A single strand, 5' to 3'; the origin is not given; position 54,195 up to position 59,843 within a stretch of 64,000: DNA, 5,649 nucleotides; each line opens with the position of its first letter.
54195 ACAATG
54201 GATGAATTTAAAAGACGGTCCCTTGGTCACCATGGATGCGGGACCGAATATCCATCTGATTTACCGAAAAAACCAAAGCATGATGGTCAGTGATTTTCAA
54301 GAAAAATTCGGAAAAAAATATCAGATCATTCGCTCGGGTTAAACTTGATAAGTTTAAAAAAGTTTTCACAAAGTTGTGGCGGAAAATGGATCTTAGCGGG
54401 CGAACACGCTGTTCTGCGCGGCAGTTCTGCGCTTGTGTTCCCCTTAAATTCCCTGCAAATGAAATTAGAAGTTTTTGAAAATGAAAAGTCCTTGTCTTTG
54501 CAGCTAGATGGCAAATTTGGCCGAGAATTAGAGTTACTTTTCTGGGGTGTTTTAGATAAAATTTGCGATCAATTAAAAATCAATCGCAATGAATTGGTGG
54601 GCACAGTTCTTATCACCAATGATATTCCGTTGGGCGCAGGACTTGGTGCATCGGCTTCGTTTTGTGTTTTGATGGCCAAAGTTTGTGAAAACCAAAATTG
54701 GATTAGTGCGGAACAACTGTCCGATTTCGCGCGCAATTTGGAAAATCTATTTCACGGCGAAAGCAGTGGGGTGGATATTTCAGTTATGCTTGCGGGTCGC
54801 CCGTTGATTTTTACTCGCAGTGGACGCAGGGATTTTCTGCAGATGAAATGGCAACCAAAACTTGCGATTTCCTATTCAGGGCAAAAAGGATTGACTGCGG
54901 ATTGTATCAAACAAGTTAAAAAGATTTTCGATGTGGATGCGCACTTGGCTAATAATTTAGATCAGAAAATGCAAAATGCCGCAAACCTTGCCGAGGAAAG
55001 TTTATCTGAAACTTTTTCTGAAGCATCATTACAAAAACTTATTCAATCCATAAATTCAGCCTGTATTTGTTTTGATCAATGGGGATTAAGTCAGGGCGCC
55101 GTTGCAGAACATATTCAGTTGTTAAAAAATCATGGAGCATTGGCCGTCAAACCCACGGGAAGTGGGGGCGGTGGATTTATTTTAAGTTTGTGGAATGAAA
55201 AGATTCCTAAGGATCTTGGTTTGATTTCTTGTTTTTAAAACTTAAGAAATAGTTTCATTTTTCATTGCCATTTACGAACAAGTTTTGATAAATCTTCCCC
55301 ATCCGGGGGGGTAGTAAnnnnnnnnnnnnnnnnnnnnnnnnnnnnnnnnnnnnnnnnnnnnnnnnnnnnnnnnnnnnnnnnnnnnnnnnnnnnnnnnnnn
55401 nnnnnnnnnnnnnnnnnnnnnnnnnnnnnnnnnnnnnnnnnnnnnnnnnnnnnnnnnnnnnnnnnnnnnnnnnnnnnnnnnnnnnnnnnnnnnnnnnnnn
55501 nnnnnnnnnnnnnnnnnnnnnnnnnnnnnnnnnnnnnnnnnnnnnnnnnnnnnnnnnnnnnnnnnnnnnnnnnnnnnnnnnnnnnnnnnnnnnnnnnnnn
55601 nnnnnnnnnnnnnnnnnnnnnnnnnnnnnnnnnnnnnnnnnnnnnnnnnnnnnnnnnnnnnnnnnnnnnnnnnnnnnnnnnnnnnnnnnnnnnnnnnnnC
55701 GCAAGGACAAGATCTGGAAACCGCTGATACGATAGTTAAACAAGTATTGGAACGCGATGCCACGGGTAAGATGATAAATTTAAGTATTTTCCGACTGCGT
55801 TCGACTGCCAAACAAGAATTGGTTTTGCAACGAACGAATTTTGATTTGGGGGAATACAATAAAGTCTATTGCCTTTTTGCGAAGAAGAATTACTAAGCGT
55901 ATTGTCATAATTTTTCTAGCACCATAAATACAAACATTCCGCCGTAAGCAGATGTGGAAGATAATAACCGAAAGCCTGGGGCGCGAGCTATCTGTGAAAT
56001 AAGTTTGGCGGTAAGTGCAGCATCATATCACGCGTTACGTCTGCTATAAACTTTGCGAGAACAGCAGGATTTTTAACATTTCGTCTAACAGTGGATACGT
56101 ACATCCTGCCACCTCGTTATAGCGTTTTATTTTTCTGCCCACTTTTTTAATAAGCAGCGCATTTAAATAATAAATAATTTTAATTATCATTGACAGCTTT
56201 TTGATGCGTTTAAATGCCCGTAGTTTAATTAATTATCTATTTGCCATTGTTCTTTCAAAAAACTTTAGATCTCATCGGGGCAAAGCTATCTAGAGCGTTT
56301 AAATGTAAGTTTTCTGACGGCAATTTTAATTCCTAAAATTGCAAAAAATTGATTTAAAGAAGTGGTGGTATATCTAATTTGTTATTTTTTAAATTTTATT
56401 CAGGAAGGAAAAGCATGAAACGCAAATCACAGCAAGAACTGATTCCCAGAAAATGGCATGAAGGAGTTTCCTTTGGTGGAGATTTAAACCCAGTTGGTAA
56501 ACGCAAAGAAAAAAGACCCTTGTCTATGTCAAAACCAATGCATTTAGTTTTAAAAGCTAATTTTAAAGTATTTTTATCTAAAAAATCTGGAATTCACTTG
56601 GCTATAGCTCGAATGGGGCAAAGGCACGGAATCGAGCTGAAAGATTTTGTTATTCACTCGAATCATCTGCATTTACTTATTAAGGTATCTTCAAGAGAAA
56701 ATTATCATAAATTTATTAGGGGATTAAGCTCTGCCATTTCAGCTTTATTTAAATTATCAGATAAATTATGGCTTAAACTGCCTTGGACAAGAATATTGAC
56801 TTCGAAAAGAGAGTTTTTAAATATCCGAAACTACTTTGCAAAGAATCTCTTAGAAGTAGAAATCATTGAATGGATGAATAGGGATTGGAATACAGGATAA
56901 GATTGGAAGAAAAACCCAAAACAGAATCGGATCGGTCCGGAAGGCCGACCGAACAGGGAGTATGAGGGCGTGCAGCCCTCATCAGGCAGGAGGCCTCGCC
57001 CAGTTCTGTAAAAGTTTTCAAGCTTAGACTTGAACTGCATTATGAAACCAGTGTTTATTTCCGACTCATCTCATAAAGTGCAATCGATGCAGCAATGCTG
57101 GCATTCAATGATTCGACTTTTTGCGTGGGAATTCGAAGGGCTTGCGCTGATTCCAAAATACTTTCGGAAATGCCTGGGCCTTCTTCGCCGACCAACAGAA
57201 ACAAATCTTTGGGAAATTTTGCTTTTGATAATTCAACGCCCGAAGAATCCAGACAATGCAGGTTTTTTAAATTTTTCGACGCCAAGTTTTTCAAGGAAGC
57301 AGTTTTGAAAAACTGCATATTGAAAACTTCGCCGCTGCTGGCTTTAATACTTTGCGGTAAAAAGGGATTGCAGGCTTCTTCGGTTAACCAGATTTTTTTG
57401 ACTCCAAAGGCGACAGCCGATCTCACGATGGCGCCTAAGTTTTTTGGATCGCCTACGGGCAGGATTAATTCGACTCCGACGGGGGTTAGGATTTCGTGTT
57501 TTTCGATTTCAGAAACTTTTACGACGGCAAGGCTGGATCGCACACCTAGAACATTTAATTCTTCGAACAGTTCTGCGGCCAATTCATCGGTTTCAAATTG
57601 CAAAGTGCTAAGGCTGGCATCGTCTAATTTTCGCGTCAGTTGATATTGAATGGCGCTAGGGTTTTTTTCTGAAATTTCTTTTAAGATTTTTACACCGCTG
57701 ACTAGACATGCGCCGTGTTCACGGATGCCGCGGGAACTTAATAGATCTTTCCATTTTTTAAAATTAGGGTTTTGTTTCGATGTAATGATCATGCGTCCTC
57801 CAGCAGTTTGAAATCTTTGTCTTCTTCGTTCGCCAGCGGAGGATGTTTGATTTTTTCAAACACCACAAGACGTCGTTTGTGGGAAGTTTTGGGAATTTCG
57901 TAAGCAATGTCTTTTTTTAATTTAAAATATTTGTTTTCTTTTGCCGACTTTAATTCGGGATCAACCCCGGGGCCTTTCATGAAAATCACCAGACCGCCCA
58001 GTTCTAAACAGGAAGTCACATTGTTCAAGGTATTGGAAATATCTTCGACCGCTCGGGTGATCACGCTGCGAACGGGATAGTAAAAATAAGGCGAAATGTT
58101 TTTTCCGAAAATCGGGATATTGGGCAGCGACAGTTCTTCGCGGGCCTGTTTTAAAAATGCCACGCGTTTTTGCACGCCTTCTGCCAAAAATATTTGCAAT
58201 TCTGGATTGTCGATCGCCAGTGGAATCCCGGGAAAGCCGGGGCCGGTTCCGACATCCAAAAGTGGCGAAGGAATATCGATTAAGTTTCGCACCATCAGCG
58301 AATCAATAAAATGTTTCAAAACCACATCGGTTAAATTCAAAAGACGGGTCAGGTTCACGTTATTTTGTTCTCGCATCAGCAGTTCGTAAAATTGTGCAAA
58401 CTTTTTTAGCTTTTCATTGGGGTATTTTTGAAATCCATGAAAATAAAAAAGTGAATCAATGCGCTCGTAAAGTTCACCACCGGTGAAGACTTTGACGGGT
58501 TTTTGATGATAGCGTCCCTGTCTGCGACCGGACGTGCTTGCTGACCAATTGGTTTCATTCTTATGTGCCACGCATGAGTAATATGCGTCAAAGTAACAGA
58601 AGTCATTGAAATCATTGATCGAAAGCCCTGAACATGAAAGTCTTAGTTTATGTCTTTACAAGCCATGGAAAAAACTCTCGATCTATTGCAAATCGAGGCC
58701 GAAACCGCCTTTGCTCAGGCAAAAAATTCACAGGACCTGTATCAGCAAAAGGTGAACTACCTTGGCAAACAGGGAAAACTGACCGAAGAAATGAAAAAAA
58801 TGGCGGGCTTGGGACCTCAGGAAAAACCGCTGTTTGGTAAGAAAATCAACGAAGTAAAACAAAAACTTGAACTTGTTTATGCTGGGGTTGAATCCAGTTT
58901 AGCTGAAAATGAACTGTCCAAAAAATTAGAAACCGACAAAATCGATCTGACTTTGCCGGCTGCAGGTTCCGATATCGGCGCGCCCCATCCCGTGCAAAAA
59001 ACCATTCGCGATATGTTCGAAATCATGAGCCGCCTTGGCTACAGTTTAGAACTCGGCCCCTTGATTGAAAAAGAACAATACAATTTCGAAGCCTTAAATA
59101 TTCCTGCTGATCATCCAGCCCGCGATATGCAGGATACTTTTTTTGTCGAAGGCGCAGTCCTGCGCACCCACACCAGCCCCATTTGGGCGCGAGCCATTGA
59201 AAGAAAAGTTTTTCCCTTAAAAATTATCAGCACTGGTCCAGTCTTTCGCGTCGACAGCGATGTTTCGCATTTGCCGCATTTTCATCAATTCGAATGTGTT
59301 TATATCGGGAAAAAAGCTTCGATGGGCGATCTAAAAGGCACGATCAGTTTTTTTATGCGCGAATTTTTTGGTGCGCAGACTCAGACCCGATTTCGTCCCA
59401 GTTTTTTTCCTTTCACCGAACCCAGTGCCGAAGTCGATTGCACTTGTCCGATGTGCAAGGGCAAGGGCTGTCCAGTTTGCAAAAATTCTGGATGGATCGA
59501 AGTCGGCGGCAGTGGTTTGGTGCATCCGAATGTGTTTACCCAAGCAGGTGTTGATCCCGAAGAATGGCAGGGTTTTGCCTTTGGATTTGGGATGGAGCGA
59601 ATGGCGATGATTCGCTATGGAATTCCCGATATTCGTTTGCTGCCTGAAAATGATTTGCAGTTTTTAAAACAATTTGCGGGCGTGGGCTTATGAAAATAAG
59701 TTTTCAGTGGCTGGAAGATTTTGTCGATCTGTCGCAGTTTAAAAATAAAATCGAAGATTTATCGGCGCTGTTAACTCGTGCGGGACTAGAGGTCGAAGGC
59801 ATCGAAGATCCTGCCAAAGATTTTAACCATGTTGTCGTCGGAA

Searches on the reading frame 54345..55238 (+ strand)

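Call 81: search_protein_families(library=pfam, proteins=[window:54345-55238:+], max_evalue=0.0001)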
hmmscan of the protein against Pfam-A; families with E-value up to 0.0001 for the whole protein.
window:54345-55238:+ (297 aa): 1 family
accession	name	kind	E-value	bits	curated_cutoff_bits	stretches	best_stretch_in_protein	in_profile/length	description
PF00288.32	GHMP_kinases_N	-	8.3e-11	42.4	22.3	1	66-151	3-86/87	GHMP kinases N terminal domain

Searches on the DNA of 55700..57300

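Call 91: search_with_rna_model(model_id=R1, source=window, start=55700, end=57300, filters=off, max_evalue=10, show_alignments=2)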
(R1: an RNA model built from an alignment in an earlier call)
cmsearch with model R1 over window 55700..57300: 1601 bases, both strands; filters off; matches with E-value up to 10: 11.
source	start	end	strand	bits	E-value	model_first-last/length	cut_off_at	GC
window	57205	57297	+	5.8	0.96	1-114/114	no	0.35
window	56961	56982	+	5.3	1.2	1-114/114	no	0.59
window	56962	56983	-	4.7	1.7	1-114/114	no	0.64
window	56798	56857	+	4.3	2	1-114/114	no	0.32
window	56799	56858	-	3.7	2.8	1-114/114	no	0.3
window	56930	56955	-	2.8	4.4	1-114/114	no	0.65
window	56606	56639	-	2.6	4.9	1-114/114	no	0.59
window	56320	56343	-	2.5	5.2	1-114/114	no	0.25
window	56605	56638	+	2.3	5.5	1-114/114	no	0.56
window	55882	55917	+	1.4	8.7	1-114/114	no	0.25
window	56319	56342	+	1.2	9.7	1-114/114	no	0.29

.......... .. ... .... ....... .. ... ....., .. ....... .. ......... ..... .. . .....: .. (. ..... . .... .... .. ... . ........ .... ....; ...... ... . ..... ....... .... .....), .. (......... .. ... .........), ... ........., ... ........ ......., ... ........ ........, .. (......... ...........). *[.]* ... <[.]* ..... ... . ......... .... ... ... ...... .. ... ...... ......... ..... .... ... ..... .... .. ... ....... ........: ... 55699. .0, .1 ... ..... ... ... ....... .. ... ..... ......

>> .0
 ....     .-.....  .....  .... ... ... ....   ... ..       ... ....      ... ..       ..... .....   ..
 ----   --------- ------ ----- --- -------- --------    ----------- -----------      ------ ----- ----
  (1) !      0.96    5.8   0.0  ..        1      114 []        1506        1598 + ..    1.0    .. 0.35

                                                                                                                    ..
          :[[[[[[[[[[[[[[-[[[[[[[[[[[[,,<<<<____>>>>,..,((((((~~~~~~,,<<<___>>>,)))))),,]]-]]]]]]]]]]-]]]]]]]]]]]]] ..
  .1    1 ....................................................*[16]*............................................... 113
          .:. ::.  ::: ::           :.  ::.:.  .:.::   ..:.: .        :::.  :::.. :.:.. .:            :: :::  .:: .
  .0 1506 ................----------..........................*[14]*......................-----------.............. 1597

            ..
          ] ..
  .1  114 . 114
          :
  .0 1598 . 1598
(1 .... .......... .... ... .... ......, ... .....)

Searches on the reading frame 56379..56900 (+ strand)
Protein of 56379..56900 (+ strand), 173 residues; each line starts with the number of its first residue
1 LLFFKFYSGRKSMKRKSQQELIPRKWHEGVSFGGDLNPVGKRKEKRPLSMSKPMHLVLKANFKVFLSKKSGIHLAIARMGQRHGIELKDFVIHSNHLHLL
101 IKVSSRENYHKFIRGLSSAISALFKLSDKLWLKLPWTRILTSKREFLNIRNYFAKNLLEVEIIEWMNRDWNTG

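Call 81: search_protein_families(library=pfam, proteins=[window:56379-56900:+], max_evalue=0.0001)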
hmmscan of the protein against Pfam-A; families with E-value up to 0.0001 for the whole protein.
window:56379-56900:+ (173 aa): 1 family
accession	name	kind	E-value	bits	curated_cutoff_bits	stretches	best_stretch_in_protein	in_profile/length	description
PF01797.21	Y1_Tnp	-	7.7e-06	26.5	23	1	68-127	24-83/121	Transposase IS200 like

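Call 87: search_protein_families(library=ncbifam, proteins=[window:56415-56900:+], max_evalue=0.01)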
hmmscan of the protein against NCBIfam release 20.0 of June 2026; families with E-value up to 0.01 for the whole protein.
window:56415-56900:+ (161 aa): 2 families
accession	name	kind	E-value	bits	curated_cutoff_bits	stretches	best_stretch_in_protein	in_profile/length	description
NF047646.1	REP_Tyr_transpos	equivalog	4e-05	23.5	80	1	61-144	35-130/146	REP-associated tyrosine transposase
NF033573.1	transpos_IS200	equivalog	0.0028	17.9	55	1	50-111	23-85/126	IS200/IS605 family transposase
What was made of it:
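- On REPIN / REP: The Y1/HUH ORF at 56415-56900 scores 23.5 bits against a cut-off of 80 for REP_Tyr_transpos (call 87).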

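Call 89: search_solved_structures(query=window:56415-56900:+, max_evalue=1, show_alignments=2)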
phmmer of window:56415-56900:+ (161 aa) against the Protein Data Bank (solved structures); distinct sequences matched with E-value up to 1: 5.
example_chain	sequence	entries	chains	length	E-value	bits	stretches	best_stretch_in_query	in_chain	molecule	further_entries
2xm3_A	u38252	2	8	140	0.24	14.5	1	58-124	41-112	TRANSPOSASE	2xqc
2xma_A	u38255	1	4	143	0.26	14.4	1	58-124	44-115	TRANSPOSASE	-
8q8h_A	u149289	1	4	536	0.26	14.3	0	54-124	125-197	beta-D-GalNAcase from Niabella aurantiaca DSM 17617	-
2xo6_A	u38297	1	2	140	0.28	14.3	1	58-124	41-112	TRANSPOSASE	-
8p4l_A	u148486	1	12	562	0.29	14.2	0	54-124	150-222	Beta-N-acetylgalactosaminidase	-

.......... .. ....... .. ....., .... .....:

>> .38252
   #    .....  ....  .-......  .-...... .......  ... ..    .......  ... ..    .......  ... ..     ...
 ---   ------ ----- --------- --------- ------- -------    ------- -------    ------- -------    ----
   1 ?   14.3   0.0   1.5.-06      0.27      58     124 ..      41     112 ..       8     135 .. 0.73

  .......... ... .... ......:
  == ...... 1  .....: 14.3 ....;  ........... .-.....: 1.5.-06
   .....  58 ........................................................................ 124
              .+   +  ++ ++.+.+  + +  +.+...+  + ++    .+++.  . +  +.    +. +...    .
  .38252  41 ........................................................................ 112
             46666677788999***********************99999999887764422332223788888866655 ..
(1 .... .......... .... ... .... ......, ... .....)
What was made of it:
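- A divergent Y1/HUH ORF lies in the window at 56415-56900: Pfam Y1_Tnp 26.5 bits; best NCBIfam hit REP-associated tyrosine transposase; the HUH motif aligns to the ISDra2 TnpA structure (calls 81, 87, 89).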

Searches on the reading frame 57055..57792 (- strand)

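Call 81: search_protein_families(library=pfam, proteins=[window:57055-57792:-], max_evalue=0.0001)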
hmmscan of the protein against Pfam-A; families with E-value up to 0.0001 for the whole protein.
window:57055-57792:- (245 aa): 1 family
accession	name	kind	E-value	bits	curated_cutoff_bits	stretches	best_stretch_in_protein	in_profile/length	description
PF00588.24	SpoU_methylase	-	6.9e-28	98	29.7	1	113-240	9-142/142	SpoU rRNA Methylase family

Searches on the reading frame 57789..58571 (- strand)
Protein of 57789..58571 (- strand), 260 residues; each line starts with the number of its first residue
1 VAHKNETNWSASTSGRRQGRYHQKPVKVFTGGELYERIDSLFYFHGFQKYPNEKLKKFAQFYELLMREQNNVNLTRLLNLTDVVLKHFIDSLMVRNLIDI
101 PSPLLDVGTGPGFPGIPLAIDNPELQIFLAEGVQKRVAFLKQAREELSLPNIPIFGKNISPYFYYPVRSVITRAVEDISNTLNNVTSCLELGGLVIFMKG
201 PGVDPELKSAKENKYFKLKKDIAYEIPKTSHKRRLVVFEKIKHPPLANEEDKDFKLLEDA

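Call 81: search_protein_families(library=pfam, proteins=[window:57789-58571:-], max_evalue=0.0001)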
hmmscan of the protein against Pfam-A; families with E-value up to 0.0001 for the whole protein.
window:57789-58571:- (260 aa): 1 family
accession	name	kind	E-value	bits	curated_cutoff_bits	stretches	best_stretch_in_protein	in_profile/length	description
PF02527.21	GidB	-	4.6e-32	111.3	27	1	55-232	2-179/184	rRNA small subunit methyltransferase G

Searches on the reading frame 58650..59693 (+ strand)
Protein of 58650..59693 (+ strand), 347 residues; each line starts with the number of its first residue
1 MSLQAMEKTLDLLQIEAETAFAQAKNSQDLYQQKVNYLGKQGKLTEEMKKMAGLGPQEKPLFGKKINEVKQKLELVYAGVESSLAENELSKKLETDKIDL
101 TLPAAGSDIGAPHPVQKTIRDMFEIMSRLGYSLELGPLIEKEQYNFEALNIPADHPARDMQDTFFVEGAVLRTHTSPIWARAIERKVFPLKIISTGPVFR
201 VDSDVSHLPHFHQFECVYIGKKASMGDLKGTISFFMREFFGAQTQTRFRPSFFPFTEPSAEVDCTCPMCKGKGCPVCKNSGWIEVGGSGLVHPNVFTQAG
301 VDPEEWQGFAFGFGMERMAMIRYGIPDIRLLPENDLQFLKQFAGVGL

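Call 81: search_protein_families(library=pfam, proteins=[window:58650-59693:+], max_evalue=0.0001)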
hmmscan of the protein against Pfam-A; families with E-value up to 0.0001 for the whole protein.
window:58650-59693:+ (347 aa): 2 families
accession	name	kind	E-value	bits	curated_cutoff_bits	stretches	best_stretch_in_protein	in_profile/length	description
PF01409.25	tRNA-synt_2d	-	1.1e-89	300.6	19.8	1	97-342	1-246/246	tRNA synthetases class II core domain (F)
PF02912.23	Phe_tRNA-synt_N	-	7.9e-17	61.4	22.3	1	26-93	2-69/69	Aminoacyl tRNA synthetase class II, N-terminal domain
